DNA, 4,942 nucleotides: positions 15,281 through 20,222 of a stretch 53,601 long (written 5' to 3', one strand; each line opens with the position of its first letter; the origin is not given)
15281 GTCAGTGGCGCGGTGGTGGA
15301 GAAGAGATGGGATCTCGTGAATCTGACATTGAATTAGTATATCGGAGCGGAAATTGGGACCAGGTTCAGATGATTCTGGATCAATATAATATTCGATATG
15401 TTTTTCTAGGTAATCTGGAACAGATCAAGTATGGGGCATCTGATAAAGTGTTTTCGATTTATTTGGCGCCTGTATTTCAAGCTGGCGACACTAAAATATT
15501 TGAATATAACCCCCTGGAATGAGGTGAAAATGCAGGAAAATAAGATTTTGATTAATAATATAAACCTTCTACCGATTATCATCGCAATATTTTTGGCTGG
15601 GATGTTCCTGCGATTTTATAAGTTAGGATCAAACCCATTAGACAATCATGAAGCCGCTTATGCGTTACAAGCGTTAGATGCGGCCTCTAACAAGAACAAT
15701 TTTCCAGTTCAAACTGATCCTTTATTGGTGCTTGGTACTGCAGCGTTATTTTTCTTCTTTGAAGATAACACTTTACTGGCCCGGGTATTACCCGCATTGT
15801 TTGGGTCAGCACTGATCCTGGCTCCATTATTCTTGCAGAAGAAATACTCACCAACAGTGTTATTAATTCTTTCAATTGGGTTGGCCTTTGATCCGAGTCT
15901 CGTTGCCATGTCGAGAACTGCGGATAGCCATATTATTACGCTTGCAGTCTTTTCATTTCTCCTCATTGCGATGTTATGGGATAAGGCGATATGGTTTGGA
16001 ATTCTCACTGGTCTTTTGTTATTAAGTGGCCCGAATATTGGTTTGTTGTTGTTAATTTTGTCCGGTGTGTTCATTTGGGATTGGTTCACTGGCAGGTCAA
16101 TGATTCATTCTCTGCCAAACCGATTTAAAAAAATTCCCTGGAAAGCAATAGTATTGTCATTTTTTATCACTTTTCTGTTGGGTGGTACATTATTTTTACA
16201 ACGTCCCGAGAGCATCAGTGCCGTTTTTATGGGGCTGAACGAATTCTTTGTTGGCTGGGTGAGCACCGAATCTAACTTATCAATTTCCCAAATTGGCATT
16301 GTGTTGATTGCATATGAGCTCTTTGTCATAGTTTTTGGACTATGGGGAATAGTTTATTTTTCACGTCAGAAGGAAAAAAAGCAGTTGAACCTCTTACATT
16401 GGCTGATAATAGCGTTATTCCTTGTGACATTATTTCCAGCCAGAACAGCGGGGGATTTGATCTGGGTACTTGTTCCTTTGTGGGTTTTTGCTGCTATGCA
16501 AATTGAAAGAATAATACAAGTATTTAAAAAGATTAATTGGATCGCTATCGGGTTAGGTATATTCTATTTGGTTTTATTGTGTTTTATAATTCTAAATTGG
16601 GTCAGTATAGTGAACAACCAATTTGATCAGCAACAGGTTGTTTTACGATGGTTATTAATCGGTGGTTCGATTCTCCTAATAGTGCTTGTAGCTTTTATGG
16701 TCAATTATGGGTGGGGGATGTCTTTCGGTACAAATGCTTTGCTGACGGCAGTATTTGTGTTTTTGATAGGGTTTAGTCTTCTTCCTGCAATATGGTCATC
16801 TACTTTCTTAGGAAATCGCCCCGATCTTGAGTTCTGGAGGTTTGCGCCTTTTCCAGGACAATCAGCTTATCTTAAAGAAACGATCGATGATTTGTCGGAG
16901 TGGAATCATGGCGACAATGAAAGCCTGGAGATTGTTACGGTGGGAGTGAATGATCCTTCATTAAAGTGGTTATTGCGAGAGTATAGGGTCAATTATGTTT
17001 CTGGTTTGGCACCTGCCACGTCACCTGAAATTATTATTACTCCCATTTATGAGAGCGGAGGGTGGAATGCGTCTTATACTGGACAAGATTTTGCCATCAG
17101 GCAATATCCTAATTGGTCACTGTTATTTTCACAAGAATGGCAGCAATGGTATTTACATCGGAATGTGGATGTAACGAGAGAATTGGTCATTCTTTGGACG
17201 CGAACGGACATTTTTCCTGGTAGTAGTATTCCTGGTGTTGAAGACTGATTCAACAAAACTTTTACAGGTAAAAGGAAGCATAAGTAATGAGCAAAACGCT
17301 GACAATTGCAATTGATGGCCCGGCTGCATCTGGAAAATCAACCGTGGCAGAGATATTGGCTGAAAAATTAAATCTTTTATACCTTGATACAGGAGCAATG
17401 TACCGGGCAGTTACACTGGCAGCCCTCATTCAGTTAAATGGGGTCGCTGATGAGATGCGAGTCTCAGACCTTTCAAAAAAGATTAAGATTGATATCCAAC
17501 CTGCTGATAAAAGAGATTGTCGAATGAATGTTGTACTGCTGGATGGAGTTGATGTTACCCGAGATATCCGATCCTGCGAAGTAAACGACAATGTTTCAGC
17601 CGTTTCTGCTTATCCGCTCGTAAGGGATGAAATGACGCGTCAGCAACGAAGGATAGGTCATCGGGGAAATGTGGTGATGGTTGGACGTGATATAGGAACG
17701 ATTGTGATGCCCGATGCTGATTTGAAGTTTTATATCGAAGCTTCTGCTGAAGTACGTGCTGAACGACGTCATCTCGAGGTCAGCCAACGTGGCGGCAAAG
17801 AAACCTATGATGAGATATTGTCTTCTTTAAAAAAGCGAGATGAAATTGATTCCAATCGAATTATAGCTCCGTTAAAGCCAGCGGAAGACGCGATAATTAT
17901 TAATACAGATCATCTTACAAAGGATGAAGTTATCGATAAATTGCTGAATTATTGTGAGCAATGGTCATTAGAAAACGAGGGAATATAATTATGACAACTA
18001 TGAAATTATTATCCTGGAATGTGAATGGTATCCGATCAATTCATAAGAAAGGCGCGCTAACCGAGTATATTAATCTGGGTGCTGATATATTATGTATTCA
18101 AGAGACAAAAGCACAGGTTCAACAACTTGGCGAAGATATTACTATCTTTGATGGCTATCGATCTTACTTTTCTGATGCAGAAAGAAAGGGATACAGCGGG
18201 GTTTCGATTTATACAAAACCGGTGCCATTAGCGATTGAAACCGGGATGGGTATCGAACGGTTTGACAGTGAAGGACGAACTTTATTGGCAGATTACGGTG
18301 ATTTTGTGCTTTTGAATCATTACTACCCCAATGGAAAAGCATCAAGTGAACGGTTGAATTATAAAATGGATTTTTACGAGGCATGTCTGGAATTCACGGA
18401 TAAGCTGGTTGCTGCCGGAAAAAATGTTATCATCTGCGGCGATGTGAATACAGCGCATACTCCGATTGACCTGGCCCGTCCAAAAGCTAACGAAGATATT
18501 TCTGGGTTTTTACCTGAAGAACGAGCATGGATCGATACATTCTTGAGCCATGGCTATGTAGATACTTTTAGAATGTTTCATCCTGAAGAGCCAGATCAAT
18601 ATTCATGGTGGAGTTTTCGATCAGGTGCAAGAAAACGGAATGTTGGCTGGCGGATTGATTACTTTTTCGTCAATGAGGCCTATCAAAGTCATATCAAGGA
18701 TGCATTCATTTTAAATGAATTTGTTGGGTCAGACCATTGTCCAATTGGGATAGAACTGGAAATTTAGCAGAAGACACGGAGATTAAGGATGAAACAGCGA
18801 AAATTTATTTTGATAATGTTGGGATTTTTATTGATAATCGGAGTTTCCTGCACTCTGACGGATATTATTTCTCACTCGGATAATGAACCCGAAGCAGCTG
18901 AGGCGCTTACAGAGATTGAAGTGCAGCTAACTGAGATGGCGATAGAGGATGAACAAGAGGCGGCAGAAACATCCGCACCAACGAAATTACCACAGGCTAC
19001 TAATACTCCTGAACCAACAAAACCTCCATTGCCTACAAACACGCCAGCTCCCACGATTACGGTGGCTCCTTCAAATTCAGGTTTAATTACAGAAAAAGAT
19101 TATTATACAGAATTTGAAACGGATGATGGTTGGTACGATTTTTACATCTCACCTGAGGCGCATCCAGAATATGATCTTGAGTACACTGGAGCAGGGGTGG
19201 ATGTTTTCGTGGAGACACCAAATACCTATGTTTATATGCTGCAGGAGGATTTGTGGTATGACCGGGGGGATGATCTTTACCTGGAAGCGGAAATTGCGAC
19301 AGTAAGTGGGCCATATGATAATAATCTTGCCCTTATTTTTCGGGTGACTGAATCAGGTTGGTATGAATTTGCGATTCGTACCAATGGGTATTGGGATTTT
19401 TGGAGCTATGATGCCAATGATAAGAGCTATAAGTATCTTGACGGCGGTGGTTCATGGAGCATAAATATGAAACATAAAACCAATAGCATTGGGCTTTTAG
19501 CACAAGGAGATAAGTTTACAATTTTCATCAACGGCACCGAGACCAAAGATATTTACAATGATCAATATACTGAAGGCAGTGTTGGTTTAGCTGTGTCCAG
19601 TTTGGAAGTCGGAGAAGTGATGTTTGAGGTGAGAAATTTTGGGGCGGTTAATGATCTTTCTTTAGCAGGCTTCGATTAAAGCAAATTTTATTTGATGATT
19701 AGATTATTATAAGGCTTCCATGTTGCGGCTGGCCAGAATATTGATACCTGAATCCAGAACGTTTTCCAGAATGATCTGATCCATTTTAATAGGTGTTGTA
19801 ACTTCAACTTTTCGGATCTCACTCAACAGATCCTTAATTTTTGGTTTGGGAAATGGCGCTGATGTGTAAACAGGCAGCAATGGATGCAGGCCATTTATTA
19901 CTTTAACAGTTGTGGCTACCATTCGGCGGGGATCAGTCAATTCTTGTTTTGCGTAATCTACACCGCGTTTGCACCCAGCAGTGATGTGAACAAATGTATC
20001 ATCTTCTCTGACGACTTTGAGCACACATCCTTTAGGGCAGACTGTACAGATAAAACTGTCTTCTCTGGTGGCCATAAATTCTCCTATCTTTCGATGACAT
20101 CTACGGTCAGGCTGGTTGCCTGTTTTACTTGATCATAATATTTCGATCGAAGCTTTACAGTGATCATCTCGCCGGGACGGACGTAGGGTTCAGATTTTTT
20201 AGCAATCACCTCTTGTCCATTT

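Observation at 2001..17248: Seven-gene envelope-glycosylation-like cluster built around two Chlor_Arch_YYY (DUF2298) modules and three further GT-C-like polytopic proteins; function unknown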

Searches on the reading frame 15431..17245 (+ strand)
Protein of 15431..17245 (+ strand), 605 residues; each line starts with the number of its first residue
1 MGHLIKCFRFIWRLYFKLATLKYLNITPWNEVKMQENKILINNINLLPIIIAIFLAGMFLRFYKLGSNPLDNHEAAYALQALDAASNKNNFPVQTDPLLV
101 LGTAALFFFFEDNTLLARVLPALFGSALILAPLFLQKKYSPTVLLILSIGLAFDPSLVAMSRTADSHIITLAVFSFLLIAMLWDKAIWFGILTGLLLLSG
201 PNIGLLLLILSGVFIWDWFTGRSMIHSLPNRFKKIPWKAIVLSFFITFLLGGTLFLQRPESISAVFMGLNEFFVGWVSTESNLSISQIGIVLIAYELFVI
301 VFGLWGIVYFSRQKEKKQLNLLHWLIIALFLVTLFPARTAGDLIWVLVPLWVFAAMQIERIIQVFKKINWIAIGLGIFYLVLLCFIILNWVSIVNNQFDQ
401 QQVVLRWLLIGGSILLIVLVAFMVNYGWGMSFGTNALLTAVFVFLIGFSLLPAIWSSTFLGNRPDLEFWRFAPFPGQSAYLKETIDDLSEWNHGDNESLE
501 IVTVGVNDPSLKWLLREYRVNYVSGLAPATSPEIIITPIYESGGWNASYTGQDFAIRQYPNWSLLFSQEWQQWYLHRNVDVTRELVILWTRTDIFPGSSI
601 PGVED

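Call 4: search_protein_families(library=pfam, proteins=[window:15431-17245:+], max_evalue=0.01)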
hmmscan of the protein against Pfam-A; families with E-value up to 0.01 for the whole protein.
window:15431-17245:+ (605 aa): 0 families

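Call 5: search_protein_families(library=ncbifam, proteins=[window:15431-17245:+], max_evalue=0.01)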
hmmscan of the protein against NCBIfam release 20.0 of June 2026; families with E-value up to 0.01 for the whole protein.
window:15431-17245:+ (605 aa): 1 family
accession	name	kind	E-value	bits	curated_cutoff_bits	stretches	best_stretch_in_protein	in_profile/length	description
TIGR03663.1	TIGR03663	subfamily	6e-17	61.8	126.25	1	49-397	3-377/435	flippase activity-associated protein Agl23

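Call 25: search_protein_families(library=pfam, proteins=[window:15530-17245:+], max_evalue=10)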
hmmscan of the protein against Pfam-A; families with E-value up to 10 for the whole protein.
window:15530-17245:+ (572 aa): 0 families

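Call 34: search_solved_structures(query=A2, max_evalue=10)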
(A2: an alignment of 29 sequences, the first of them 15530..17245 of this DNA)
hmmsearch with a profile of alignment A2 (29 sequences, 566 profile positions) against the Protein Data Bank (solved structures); distinct sequences matched with E-value up to 10: 2.
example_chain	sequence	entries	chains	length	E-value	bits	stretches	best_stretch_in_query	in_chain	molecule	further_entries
6akf_A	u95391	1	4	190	0.17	13.2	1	286-397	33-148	Claudin-3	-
2lm2_A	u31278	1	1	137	0.71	11.2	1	286-389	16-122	Neuronal acetylcholine receptor subunit beta-2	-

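Call 67: find_homologous_proteins(query=window:15530-17245:+, max_evalue=0.001)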
Query window:15530-17245:+ (572 aa): 9 proteins with E <= 0.001 among 8000 candidates.
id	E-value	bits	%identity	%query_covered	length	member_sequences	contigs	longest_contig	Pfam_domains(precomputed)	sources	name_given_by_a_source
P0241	0.0e+0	1151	91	100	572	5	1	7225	-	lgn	-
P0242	2.8e-225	767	88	71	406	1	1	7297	-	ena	-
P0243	6.8e-150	518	51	77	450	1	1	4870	-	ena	-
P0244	1.8e-112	395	38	97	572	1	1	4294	-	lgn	-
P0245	6.1e-60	221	30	95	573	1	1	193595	-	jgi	-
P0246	5.7e-52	195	30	97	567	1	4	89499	-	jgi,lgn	jgi:hypothetical protein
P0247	5.8e-17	79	26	93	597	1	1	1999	-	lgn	-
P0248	3.2e-9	54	27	53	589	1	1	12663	-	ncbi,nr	ncbi:MAG: glycosyltransferase family 39 protein [Chloroflexi bacterium]|nr:glycosyltransferase famil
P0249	7.9e-5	39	32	21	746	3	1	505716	PF13231.13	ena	-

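Call 81: search_protein_families(library=ncbifam, alignment_id=A2, max_evalue=0.001)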
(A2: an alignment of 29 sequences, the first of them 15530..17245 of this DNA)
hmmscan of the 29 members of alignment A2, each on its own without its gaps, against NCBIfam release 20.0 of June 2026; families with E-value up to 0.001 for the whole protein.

A. member 1, window:15530-17245:+ (572 aa): 1 family
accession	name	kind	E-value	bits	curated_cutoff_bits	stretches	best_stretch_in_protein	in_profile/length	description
TIGR03663.1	TIGR03663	subfamily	4.9e-17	62.1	126.25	1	16-364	3-377/435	flippase activity-associated protein Agl23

B. families by the number of members that match (of 29 scanned): 1 family
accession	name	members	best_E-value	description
TIGR03663.1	TIGR03663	28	1.7e-18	flippase activity-associated protein Agl23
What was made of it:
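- On TIGR03663 (Agl23): 28/29 orthologues hit the model, best E 1.7e-18 (calls 5, 81).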

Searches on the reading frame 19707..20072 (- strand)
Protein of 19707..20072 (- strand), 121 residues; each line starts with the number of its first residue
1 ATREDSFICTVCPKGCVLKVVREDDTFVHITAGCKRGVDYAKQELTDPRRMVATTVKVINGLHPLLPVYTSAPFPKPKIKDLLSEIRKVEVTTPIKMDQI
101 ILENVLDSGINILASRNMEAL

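Call 39: search_protein_families(library=pfam, proteins=[window:19707-20072:-], max_evalue=0.00001)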
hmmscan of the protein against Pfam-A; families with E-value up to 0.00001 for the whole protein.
window:19707-20072:- (121 aa): 1 family
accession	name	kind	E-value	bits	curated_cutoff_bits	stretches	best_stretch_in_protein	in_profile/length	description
PF07892.16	DUF1667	-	3.9e-28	97.7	27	1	35-116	1-82/82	Protein of unknown function (DUF1667)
